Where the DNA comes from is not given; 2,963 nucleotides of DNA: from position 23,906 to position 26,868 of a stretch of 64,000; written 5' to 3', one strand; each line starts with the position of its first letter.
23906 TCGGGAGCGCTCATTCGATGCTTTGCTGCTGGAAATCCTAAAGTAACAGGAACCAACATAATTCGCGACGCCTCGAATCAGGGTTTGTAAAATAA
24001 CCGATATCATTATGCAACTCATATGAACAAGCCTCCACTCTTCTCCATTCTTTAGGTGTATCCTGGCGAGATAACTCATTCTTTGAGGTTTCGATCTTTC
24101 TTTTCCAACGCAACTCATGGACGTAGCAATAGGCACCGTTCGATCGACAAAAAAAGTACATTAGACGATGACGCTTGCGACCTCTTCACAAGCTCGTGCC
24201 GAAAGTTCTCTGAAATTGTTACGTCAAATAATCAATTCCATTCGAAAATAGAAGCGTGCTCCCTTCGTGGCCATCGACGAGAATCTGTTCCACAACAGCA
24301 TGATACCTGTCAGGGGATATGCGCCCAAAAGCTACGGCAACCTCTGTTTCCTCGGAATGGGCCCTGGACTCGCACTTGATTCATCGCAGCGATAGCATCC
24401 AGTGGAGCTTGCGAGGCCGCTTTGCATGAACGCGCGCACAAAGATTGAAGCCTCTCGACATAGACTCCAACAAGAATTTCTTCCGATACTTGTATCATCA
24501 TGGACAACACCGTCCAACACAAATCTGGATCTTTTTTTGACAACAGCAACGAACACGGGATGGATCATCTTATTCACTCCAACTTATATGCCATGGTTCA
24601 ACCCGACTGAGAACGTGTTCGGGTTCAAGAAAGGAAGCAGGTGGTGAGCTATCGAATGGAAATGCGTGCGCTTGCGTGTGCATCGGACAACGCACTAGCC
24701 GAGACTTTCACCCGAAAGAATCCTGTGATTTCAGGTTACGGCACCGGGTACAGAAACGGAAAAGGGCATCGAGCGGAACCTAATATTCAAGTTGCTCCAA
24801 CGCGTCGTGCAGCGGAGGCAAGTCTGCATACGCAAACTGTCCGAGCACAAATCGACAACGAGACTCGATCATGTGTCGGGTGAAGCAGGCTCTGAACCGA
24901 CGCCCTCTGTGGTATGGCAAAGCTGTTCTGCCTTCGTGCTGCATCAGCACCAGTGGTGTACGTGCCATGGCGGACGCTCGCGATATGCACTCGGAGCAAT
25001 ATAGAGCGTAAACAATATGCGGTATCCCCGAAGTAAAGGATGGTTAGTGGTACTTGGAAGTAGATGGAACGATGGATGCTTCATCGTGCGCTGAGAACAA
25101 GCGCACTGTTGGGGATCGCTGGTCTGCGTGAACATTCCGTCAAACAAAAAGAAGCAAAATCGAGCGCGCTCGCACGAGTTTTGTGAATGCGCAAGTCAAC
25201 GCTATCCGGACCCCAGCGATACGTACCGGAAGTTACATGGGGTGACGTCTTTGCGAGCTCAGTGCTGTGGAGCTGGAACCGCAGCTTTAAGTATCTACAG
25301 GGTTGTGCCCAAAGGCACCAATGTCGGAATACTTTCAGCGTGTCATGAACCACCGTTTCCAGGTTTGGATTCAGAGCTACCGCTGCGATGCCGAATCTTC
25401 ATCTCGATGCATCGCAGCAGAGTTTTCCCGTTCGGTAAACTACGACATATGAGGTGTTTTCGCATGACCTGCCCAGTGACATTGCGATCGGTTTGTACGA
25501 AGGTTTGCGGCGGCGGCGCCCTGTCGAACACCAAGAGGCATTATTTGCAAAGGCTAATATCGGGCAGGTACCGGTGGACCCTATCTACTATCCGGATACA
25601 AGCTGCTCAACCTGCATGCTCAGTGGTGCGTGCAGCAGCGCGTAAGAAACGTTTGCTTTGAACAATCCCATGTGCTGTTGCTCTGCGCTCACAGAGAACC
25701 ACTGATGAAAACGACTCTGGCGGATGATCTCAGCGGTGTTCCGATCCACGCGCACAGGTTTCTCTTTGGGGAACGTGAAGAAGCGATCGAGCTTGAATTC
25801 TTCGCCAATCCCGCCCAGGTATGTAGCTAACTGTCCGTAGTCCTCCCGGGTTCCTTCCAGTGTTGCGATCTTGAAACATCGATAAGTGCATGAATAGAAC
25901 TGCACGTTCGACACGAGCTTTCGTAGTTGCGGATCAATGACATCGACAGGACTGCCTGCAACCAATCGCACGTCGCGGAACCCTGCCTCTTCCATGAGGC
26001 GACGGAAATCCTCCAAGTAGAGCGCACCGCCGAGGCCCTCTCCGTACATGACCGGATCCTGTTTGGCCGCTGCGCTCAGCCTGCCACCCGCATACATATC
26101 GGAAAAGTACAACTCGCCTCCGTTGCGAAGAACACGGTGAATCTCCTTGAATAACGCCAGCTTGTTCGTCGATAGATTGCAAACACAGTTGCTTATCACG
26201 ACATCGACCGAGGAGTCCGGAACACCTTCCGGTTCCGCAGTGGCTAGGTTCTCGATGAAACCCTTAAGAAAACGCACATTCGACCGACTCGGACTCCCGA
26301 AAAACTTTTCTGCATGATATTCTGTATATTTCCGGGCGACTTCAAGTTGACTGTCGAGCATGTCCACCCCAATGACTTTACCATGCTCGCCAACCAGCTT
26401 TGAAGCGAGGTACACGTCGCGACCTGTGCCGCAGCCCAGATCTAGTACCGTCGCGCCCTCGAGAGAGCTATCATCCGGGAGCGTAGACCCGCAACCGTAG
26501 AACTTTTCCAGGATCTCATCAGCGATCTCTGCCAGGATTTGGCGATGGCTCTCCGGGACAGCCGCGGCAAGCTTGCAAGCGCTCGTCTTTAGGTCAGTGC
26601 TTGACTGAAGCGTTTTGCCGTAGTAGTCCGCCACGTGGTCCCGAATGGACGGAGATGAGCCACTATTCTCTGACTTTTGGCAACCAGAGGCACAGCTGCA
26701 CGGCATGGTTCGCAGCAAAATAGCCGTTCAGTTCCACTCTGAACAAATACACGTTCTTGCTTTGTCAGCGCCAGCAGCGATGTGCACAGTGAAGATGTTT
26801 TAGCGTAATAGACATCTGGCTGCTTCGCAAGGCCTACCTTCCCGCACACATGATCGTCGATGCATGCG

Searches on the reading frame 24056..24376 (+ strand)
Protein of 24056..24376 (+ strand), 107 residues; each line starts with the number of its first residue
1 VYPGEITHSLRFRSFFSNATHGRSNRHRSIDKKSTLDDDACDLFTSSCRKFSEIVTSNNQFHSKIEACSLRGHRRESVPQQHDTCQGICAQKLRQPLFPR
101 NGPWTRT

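Call 54: search_protein_families(library=pfam, max_evalue=5, proteins=[window:24056-24376:+])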
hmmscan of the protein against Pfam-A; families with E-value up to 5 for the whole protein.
seq(107 aa): 1 family
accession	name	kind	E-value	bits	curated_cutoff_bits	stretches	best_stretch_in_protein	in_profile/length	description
PF03847.19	TFIID_20kDa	-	0.27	12.2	27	1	28-58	10-40/68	Transcription initiation factor TFIID subunit A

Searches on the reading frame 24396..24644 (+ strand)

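Call 54: search_protein_families(library=pfam, max_evalue=5, proteins=[window:24396-24644:+])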
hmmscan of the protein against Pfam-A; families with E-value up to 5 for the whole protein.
seq(83 aa): 1 family
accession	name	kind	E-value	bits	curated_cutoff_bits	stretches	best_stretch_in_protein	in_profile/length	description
PF13358.12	DDE_3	-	0.0011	19.3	28.6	1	54-77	105-128/146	DDE superfamily endonuclease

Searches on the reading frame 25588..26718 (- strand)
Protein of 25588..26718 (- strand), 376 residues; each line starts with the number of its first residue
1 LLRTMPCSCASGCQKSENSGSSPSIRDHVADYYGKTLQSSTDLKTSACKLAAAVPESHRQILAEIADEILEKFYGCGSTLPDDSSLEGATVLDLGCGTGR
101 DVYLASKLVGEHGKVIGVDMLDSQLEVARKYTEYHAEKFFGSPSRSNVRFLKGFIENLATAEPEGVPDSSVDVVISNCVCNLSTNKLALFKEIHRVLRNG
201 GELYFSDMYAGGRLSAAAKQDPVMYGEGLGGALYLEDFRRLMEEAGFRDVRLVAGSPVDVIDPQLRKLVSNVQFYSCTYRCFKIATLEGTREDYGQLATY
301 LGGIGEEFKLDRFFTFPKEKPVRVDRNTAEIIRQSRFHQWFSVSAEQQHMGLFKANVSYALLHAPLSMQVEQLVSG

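Call 21: search_protein_families(library=pfam, proteins=[window:25588-26718:-], max_evalue=0.001)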
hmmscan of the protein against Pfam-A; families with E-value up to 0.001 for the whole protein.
window:25588-26718:- (376 aa): 9 families
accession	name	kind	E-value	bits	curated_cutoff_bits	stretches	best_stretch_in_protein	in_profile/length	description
PF13847.12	Methyltransf_31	-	1.1e-26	93.7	27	1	87-246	3-145/145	Methyltransferase domain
PF13649.12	Methyltransf_25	-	9.5e-16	58.7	27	1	91-201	1-97/97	Methyltransferase domain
PF08241.18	Methyltransf_11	-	3.5e-14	53.6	21.2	1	92-205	1-95/95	Methyltransferase domain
PF01209.24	Ubie_methyltran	-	3.4e-11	43.4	20.1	1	84-204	44-150/233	ubiE/COQ5 methyltransferase family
PF13489.12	Methyltransf_23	-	1.2e-09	38.6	27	1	86-250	21-162/164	Methyltransferase domain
PF08242.18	Methyltransf_12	-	2.2e-09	38.3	30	1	92-203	1-98/98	Methyltransferase domain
PF01728.25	FtsJ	-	2.6e-06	27.9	24.1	1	87-186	21-107/181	FtsJ-like methyltransferase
PF05148.21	Methyltransf_8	-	5.4e-06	26.9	27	1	167-208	119-159/219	Hypothetical methyltransferase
PF01135.25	PCMT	-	0.00013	22.3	20.3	1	87-135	73-121/210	Protein-L-isoaspartate(D-aspartate) O-methyltransferase (PCMT)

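Call 63: search_protein_families(library=ncbifam, max_evalue=0.001, proteins=[window:25588-26718:-])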
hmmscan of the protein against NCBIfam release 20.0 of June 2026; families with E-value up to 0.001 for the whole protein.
window:25588-26718:- (376 aa): 28 families (the best 25 are shown)
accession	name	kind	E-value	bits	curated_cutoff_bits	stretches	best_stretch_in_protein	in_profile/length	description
NF008823.0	PRK11873.1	subfamily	8.5e-46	156.6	263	1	25-262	7-238/272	arsenite methyltransferase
NF040538.1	methyl_ArsM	equivalog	6.9e-39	134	500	2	27-160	3-130/356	arsinothricin biosynthesis methyltransferase ArsM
NF041537.1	ArsM_AhpD_UU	exception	2.7e-31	108.6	510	1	59-254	48-229/345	arsenite methyltransferase/AhpD domain selenoprotein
NF047649.1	MTase_UXPK_star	exception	4.2e-29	101.4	460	1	56-252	46-228/283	methyltransferase/UXPK-star double selenoprotein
NF041536.1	ArsM_DUF2284_UU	exception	1.3e-27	96.3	575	1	57-255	46-230/459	arsenite methyltransferase/DUF2284 domain selenoprotein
NF038099.1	AsSugarArsM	exception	8.1e-25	87.6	400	1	64-336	35-302/321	arsenosugar biosynthesis arsenite methyltransferase ArsM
NF045667.1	MTase_DVU1556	equivalog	1.6e-19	70.2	155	1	87-248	22-161/213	DVU_1556 family methyltransferase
NF040539.1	AST_met_ArsM_2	exception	2.4e-12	47.3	240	1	90-254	59-212/262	putative arsinothricin biosynthesis methyltransferase ArsM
TIGR02072.1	BioC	equivalog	5.5e-11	42.7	184.95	1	84-209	31-136/244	malonyl-ACP O-methyltransferase BioC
NF001244.0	PRK00216.1-5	equivalog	5.7e-11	42.2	216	1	87-208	48-156/236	bifunctional demethylmenaquinone methyltransferase/2-methoxy-6-polyprenyl-1,4-benzoquinol methylase UbiE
NF043040.1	corrin_prot_MT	hypoth_equivalog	5.7e-10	39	180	1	87-208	41-150/216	corrinoid protein-associated methyltransferase CpaM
TIGR01934.1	MenG_MenH_UbiE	subfamily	4.1e-09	36.1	158.35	1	87-208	39-144/223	ubiquinone/menaquinone biosynthesis methyltransferase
NF052510.1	methyltran_MpqE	exception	1.1e-08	34.7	335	1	86-203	45-149/234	methyl-plastoquinone biosynthesis methyltransferase MpqE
NF001240.0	PRK00216.1-1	equivalog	1.9e-08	33.7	378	1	87-204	63-167/251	bifunctional demethylmenaquinone methyltransferase/2-methoxy-6-polyprenyl-1,4-benzoquinol methylase UbiE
TIGR01983.1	UbiG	equivalog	2.3e-07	30.4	102.95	1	83-208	45-154/228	bifunctional 2-polyprenyl-6-hydroxyphenol methylase/3-demethylubiquinol 3-O-methyltransferase UbiG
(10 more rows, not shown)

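Call 73: find_encoding_contigs(protein=window:25588-26706:-, flank=6000, max_places=8)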
Protein window:25588-26706:- (372 aa): 3 contigs read that carry it; 2 places shown.
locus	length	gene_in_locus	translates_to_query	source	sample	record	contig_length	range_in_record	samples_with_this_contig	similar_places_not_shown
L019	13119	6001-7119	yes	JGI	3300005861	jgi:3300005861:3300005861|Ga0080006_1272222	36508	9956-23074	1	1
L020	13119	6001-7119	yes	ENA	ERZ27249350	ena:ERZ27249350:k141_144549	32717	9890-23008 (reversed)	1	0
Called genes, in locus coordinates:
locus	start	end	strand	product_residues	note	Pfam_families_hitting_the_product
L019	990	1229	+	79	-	-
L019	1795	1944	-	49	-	-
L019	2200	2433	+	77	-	-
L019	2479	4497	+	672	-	PF00474:SSF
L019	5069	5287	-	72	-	-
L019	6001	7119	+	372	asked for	PF13489:Methyltransf_23, PF01728:FtsJ (weak), PF01209:Ubie_methyltran, PF05148:Methyltransf_8 (faint), PF13847:Methyltransf_31, PF08241:Methyltransf_11, PF08242:Methyltransf_12, PF13649:Methyltransf_25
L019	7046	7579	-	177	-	-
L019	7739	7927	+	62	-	-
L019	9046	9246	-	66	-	-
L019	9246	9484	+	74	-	-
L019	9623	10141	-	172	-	PF03208:PRA1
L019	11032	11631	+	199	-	PF00156:Pribosyltran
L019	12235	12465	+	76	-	-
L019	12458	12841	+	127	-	-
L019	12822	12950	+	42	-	-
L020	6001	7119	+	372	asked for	PF13489:Methyltransf_23, PF01728:FtsJ (weak), PF01209:Ubie_methyltran, PF05148:Methyltransf_8 (faint), PF13847:Methyltransf_31, PF08241:Methyltransf_11, PF08242:Methyltransf_12, PF13649:Methyltransf_25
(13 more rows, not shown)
